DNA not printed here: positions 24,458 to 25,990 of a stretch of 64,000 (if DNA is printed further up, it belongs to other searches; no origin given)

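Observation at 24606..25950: GC-rich tnpB-only IS inserted directly downstream of a duplicated phage promoter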

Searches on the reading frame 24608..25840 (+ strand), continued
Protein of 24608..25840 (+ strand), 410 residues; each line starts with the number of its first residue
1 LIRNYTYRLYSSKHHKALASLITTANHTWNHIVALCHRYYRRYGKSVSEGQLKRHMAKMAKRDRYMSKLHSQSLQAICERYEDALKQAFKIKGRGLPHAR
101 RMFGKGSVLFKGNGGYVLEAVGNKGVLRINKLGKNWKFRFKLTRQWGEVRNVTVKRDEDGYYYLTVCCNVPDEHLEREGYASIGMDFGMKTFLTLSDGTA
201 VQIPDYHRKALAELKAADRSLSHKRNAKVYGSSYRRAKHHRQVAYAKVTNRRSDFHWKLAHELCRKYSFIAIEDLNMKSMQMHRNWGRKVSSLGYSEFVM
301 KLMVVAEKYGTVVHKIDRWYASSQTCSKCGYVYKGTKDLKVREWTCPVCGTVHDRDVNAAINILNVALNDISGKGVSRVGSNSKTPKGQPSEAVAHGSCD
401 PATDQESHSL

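Call 49: search_solved_structures(query=window:24608-25840:+, show_alignments=1, max_evalue=0.00001)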
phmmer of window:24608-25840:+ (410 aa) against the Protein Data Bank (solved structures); distinct sequences matched with E-value up to 0.00001: 10.
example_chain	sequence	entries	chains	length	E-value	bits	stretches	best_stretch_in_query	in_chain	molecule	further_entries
9yyg_A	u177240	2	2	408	6.5e-51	177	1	5-368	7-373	AI-designed RNA-guided nuclease | AI-generated RNA-guided nuclease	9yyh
8bf8_A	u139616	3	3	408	9.8e-48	166.6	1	2-368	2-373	RNA-guided DNA endonuclease TnpB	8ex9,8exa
8h1j_A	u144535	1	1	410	9.9e-48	166.5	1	2-368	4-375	RNA-guided DNA endonuclease TnpB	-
8iaz_A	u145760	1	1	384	9.6e-26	94.1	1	145-366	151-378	Transposase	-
9jfq_A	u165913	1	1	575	1.7e-25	93.3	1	238-374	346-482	LaTranC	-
9jfo_A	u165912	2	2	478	2e-25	93.1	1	238-372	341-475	LaTranC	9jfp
9j09_A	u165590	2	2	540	5.1e-20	75.3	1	145-369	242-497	Transposase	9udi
9b0l_P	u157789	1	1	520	4.6e-19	72.1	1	150-369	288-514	TnpB-like protein L79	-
23vu_A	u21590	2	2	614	1.5e-08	37.5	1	234-369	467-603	UnCas12m4a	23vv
8hr5_A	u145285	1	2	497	2.2e-06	30.4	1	157-364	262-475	Transposase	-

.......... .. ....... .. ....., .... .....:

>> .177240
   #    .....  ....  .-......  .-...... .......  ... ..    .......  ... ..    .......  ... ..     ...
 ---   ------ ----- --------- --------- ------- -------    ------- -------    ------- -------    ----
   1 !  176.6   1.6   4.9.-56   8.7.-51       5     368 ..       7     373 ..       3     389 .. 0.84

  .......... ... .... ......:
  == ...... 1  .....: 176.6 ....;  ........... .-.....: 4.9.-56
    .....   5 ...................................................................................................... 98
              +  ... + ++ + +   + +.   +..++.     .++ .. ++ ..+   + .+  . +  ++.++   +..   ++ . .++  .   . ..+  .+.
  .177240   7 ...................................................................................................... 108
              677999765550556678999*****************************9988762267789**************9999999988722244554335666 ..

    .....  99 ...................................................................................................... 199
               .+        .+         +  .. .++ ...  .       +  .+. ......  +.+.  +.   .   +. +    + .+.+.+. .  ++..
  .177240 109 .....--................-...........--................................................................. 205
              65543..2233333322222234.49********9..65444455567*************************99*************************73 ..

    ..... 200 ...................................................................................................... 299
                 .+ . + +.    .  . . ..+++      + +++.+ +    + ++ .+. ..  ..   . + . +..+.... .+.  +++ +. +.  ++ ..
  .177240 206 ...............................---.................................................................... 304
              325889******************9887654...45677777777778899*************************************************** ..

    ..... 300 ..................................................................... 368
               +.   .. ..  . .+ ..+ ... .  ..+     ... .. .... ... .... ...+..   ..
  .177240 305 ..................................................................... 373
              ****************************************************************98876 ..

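Call 53: find_encoding_contigs(protein=P0124, flank=10000, max_places=6)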
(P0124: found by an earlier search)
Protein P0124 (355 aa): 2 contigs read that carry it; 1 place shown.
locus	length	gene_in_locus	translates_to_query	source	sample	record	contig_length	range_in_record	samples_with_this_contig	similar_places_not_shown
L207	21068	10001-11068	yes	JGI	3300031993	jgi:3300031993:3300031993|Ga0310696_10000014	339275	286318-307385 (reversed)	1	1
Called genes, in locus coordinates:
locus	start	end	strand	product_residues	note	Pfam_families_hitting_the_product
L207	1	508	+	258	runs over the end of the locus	-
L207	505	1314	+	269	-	-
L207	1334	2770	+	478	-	-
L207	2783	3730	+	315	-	PF01697:Glyco_transf_92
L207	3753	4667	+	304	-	PF00535:Glycos_transf_2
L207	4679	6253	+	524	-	PF11316:Rhamno_transf (weak), PF14393:DUF4422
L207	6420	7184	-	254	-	-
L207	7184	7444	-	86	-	PF11450:DUF3008 (weak)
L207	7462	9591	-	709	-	-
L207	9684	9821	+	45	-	-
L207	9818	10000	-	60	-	-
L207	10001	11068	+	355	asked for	PF01385:OrfB_IS605, PF07282:Cas12f1-like_TNB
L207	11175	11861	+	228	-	-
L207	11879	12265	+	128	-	-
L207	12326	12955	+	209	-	-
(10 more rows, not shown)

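Call 73: find_encoding_contigs(protein=P0125, flank=6000, max_places=4)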
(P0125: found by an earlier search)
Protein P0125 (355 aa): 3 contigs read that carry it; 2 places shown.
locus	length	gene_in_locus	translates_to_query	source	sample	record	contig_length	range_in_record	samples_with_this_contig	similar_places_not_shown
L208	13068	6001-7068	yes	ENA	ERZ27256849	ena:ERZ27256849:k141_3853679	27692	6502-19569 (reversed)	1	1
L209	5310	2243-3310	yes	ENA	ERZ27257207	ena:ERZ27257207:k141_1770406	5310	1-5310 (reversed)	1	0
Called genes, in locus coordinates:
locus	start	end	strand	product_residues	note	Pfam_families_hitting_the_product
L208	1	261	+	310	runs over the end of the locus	-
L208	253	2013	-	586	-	PF00580:UvrD-helicase, PF04851:ResIII (weak), PF13245:AAA_19, PF01443:Viral_helicase1 (faint), PF13361:UvrD_C, PF13538:UvrD_C_2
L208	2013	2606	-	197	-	-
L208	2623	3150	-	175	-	PF13619:KTSC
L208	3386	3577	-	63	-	-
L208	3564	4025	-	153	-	-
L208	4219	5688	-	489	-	-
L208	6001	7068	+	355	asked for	PF01385:OrfB_IS605, PF07282:Cas12f1-like_TNB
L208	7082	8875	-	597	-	-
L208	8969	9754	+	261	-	-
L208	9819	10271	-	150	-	-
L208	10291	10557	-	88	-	-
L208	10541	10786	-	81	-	-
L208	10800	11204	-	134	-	-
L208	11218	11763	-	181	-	-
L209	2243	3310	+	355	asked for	PF01385:OrfB_IS605, PF07282:Cas12f1-like_TNB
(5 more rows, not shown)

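Call 74: find_encoding_contigs(protein=P0131, flank=6000, max_places=4)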
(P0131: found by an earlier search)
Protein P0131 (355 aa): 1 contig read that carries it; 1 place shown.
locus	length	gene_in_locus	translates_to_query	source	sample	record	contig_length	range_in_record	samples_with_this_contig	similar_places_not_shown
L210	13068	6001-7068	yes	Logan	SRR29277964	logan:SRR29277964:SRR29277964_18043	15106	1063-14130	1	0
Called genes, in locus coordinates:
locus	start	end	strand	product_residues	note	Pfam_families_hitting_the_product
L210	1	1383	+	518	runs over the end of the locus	-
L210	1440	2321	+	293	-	-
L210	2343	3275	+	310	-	-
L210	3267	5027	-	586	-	PF00580:UvrD-helicase, PF04851:ResIII (weak), PF13245:AAA_19, PF01443:Viral_helicase1 (faint), PF13361:UvrD_C, PF13538:UvrD_C_2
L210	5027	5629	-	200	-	-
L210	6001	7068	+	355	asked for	PF01385:OrfB_IS605, PF07282:Cas12f1-like_TNB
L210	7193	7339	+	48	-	-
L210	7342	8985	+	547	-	-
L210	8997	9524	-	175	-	PF13619:KTSC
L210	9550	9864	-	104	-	-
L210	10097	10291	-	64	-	-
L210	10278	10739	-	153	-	-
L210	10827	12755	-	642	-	-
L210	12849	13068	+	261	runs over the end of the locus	-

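Call 79: search_solved_structures(query=window:24608-25840:+, show_alignments=2, max_evalue=1e-40)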
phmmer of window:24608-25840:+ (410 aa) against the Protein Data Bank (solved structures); distinct sequences matched with E-value up to 1e-40: 3.
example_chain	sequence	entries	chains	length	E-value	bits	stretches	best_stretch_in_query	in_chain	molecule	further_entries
9yyg_A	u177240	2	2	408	6.5e-51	177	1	5-368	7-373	AI-designed RNA-guided nuclease | AI-generated RNA-guided nuclease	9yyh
8bf8_A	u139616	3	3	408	9.8e-48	166.6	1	2-368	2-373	RNA-guided DNA endonuclease TnpB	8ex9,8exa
8h1j_A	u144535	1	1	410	9.9e-48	166.5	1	2-368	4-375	RNA-guided DNA endonuclease TnpB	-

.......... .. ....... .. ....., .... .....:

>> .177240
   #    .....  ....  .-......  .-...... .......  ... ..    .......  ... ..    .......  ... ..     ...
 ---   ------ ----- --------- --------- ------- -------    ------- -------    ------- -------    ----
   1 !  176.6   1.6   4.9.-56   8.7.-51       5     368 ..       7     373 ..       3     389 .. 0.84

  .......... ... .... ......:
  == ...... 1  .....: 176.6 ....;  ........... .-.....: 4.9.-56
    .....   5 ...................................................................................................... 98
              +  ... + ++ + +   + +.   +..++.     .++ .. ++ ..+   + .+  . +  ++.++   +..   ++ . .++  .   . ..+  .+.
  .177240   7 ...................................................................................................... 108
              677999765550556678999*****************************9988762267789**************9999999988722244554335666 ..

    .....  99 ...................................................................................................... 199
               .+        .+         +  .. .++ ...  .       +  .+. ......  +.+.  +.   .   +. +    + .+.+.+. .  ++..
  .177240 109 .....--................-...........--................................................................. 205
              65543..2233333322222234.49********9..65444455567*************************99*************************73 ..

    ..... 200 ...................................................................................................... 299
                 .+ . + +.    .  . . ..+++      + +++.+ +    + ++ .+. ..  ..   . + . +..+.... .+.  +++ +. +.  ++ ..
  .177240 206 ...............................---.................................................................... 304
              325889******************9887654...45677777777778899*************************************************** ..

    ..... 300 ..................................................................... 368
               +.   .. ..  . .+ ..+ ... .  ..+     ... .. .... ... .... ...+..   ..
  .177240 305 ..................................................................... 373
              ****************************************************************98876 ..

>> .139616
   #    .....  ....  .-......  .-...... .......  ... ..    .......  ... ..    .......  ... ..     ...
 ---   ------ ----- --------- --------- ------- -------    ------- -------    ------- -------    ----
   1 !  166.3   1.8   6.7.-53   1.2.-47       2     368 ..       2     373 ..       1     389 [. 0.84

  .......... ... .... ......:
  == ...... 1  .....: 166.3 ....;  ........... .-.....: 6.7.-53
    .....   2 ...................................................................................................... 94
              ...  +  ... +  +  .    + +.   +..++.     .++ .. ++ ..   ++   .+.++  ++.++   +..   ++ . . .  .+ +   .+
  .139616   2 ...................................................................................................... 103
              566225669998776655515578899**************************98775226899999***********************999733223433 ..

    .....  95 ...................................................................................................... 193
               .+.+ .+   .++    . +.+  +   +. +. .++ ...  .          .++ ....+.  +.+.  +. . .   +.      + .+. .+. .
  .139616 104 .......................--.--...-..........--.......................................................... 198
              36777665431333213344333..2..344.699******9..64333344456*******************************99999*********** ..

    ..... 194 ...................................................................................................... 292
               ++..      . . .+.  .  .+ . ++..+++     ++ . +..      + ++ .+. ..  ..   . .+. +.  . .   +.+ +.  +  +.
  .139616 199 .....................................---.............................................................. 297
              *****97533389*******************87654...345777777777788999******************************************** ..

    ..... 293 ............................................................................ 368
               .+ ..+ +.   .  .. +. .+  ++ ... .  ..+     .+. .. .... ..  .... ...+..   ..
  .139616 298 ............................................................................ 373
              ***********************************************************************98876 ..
